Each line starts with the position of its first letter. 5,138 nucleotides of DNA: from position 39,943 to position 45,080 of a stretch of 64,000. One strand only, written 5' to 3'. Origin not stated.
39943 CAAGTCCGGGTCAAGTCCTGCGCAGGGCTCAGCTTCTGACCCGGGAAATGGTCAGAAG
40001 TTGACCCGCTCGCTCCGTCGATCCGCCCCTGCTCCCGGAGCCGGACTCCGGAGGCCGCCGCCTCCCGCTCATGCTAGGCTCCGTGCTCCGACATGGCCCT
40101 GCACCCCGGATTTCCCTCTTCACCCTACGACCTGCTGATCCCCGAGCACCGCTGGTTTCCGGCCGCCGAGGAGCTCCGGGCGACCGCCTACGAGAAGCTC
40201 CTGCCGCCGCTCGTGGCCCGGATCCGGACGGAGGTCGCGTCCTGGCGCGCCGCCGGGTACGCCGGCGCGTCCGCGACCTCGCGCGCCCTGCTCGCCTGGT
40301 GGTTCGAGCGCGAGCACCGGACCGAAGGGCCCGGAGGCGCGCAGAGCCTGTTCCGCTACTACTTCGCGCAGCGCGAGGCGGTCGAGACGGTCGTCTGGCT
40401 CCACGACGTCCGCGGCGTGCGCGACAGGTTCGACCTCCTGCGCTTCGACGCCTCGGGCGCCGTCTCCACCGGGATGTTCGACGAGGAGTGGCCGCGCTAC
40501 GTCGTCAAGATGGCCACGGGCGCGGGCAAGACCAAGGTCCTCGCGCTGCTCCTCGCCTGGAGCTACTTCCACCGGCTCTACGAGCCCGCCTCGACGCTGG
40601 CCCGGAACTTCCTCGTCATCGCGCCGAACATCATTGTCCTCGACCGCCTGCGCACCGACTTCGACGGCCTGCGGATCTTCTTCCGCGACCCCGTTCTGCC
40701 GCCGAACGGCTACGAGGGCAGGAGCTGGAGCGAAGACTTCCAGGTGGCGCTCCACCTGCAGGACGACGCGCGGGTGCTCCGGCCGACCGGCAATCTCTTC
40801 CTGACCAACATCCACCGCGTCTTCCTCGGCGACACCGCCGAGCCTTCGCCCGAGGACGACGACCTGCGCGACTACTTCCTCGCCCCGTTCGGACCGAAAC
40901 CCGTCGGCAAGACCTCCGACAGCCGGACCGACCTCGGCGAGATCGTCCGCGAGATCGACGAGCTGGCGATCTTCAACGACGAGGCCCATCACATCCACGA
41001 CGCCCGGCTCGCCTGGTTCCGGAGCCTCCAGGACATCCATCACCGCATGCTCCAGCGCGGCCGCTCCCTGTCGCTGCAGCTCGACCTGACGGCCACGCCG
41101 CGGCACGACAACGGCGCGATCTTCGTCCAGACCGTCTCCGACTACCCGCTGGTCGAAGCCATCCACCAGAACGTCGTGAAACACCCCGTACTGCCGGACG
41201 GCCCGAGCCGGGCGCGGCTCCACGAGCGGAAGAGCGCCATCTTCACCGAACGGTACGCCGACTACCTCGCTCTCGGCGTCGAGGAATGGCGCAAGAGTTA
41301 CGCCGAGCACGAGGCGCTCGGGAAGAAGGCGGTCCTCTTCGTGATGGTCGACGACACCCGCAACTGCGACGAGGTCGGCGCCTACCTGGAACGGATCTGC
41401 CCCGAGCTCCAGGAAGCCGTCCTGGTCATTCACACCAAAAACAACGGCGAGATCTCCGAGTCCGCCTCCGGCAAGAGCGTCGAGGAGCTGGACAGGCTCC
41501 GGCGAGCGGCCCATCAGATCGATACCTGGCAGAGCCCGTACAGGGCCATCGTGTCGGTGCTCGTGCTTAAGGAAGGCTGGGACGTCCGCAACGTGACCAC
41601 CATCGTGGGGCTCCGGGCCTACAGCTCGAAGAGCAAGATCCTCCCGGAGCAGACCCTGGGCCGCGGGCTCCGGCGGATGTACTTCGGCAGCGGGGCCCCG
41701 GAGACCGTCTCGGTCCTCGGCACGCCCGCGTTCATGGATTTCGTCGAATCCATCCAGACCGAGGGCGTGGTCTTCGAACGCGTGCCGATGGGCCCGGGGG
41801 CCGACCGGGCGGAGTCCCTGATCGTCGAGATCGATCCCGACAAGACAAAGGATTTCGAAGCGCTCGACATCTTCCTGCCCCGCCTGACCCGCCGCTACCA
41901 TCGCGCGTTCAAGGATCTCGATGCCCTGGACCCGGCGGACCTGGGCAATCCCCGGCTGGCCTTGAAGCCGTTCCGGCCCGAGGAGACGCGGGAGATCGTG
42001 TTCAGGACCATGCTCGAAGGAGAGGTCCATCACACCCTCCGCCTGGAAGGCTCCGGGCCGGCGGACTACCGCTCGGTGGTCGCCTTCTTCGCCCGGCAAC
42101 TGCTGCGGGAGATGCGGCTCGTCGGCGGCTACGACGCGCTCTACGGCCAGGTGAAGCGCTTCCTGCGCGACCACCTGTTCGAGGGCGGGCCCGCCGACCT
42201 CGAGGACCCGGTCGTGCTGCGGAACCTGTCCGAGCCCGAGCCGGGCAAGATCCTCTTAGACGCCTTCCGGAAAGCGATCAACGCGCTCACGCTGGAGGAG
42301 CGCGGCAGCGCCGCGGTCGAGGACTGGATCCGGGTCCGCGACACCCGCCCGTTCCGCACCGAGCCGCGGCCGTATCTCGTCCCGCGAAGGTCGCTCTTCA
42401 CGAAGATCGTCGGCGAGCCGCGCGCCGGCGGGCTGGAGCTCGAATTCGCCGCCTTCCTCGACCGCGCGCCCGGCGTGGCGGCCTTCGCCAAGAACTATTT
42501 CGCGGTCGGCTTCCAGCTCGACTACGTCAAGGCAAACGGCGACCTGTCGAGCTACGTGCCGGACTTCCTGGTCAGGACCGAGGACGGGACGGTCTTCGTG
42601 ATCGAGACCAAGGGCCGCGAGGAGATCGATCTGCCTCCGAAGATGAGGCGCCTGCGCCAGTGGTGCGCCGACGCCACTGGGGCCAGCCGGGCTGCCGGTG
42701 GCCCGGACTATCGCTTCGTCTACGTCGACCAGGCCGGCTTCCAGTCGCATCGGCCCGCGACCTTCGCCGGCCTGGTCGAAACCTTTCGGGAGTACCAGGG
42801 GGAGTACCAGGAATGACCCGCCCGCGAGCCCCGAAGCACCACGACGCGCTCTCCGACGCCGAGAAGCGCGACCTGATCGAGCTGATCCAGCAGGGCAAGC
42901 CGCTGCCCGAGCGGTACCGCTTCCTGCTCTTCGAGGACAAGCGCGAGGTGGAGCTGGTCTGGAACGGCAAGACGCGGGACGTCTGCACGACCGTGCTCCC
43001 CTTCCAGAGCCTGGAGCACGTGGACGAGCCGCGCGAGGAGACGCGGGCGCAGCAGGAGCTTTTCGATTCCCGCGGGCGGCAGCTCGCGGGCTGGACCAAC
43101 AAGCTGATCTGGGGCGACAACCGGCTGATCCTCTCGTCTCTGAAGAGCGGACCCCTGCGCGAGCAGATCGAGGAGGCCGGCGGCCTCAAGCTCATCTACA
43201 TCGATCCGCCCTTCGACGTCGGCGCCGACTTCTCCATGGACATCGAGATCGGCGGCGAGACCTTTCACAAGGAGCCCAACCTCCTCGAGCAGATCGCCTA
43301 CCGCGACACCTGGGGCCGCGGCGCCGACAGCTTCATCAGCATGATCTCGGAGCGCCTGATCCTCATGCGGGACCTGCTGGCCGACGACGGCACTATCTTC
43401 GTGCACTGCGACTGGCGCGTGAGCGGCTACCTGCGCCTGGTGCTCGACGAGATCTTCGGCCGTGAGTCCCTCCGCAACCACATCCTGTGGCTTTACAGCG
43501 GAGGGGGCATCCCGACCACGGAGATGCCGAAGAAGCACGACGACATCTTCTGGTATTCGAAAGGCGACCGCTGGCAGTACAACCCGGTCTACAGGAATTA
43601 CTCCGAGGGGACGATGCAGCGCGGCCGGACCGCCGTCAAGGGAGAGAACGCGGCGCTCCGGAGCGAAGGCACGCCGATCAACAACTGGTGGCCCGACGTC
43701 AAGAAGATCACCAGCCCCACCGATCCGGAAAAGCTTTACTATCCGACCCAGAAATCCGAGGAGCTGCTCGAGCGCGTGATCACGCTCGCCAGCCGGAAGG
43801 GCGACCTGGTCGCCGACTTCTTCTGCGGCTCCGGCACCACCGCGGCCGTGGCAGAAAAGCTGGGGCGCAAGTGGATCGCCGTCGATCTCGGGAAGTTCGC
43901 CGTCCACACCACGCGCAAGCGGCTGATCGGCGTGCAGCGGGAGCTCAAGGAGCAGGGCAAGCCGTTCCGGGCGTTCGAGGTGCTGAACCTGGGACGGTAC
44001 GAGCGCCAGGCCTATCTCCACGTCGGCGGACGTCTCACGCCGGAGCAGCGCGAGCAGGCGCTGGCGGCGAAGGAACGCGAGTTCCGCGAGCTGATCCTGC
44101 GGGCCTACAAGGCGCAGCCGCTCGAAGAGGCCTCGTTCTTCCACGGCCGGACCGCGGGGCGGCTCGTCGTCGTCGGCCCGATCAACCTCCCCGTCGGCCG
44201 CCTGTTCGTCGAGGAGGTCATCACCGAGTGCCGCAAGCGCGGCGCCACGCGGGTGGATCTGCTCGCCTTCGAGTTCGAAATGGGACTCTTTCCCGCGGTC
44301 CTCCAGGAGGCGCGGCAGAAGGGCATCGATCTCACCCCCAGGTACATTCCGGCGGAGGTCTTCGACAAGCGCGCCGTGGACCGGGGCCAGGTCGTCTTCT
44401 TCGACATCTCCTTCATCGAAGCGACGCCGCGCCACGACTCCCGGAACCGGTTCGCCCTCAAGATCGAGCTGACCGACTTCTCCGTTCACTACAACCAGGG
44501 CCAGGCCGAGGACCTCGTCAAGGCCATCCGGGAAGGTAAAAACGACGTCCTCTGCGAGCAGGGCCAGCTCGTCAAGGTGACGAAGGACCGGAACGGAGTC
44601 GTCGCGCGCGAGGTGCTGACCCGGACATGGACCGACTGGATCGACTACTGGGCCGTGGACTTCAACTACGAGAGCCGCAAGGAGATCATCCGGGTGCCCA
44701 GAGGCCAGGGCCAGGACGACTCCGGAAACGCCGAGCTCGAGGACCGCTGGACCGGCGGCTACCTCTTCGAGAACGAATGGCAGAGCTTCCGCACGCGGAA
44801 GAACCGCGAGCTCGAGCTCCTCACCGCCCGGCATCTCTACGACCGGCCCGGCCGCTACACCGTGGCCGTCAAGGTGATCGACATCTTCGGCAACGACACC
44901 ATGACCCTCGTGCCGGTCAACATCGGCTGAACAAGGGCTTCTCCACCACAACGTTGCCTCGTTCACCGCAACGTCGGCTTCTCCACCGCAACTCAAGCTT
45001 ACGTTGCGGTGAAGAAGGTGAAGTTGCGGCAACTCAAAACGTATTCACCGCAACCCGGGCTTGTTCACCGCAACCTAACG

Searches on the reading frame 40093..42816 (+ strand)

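Call 6: search_protein_families(library=pfam, proteins=[window:40093-42816:+])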
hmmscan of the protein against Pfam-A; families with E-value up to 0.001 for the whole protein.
window:40093-42816:+ (907 aa): 1 family
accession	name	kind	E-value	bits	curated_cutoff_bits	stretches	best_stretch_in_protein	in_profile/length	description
PF04851.21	ResIII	-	5e-11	43.2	22.5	1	94-337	9-163/164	Type III restriction enzyme, res subunit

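Call 86: search_protein_families(library=padloc, proteins=[window:40093-42816:+], max_evalue=0.001)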
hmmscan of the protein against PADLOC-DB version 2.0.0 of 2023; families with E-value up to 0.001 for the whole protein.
window:40093-42816:+ (907 aa): 3 families
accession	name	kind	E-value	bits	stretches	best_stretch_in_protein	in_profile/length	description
PDLC03648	REase_III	-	6.4e-19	65.6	1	327-557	159-386/871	Type III restriction enzyme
PDLC03647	REase_III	-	2.7e-06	23.8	1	466-531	490-553/989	Type III restriction enzyme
PDLC03649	REase_III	-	2.8e-05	20.2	1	446-527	458-537/973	Type III restriction enzyme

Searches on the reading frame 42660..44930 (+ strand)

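Call 6: search_protein_families(library=pfam, proteins=[window:42660-44930:+])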
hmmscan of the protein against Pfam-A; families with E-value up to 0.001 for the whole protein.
window:42660-44930:+ (756 aa): 1 family
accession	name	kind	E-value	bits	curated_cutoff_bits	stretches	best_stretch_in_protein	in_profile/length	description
PF01555.25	N6_N4_Mtase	-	2.6e-41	142.4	26.7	1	177-418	2-219/221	DNA methylase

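Call 86: search_protein_families(library=padloc, proteins=[window:42660-44930:+], max_evalue=0.001)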
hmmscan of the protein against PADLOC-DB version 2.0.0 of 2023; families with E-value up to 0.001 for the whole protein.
window:42660-44930:+ (756 aa): 50 families (the best 25 are shown)
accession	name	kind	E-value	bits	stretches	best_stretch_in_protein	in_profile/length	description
PDLC03633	MTase_III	-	5.4e-124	413.1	2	99-593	22-512/616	Type III methyltransferase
PDLC03354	MTase_II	-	6.5e-48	161.8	2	136-321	60-226/425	Type II methyltransferase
PDLC03300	MTase_II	-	2.2e-46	156.3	1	174-423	29-277/302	Type II methyltransferase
PDLC03339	MTase_II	-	1.1e-39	134.3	1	176-423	23-272/399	Type II methyltransferase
PDLC03636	MTase_III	-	2.8e-39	133.3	3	360-422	343-405/575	Type III methyltransferase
PDLC03635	MTase_III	-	1.1e-36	124.8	2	147-316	219-364/708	Type III methyltransferase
PDLC03644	MTase_III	-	1e-34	118.2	2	113-308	19-194/542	Type III methyltransferase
PDLC03638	MTase_III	-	5.6e-31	105.6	2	326-414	584-669/816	Type III methyltransferase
PDLC03632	MTase_III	-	1.4e-26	90.9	2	144-303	160-319/983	Type III methyltransferase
PDLC03634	MTase_III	-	1.6e-26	91.3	2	146-310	94-258/621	Type III methyltransferase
PDLC03371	MTase_II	-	5.5e-25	86.4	1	176-426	30-256/260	Type II methyltransferase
PDLC03299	MTase_II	-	2.4e-23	81.1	1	221-424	58-259/296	Type II methyltransferase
PDLC03641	MTase_III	-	2e-18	64.3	2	148-304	106-264/657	Type III methyltransferase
PDLC03265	MTase_II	-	4.5e-18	63.8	1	356-422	262-328/333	Type II methyltransferase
PDLC03216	MTase_II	-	3.4e-16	57.2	1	360-431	193-264/364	Type II methyltransferase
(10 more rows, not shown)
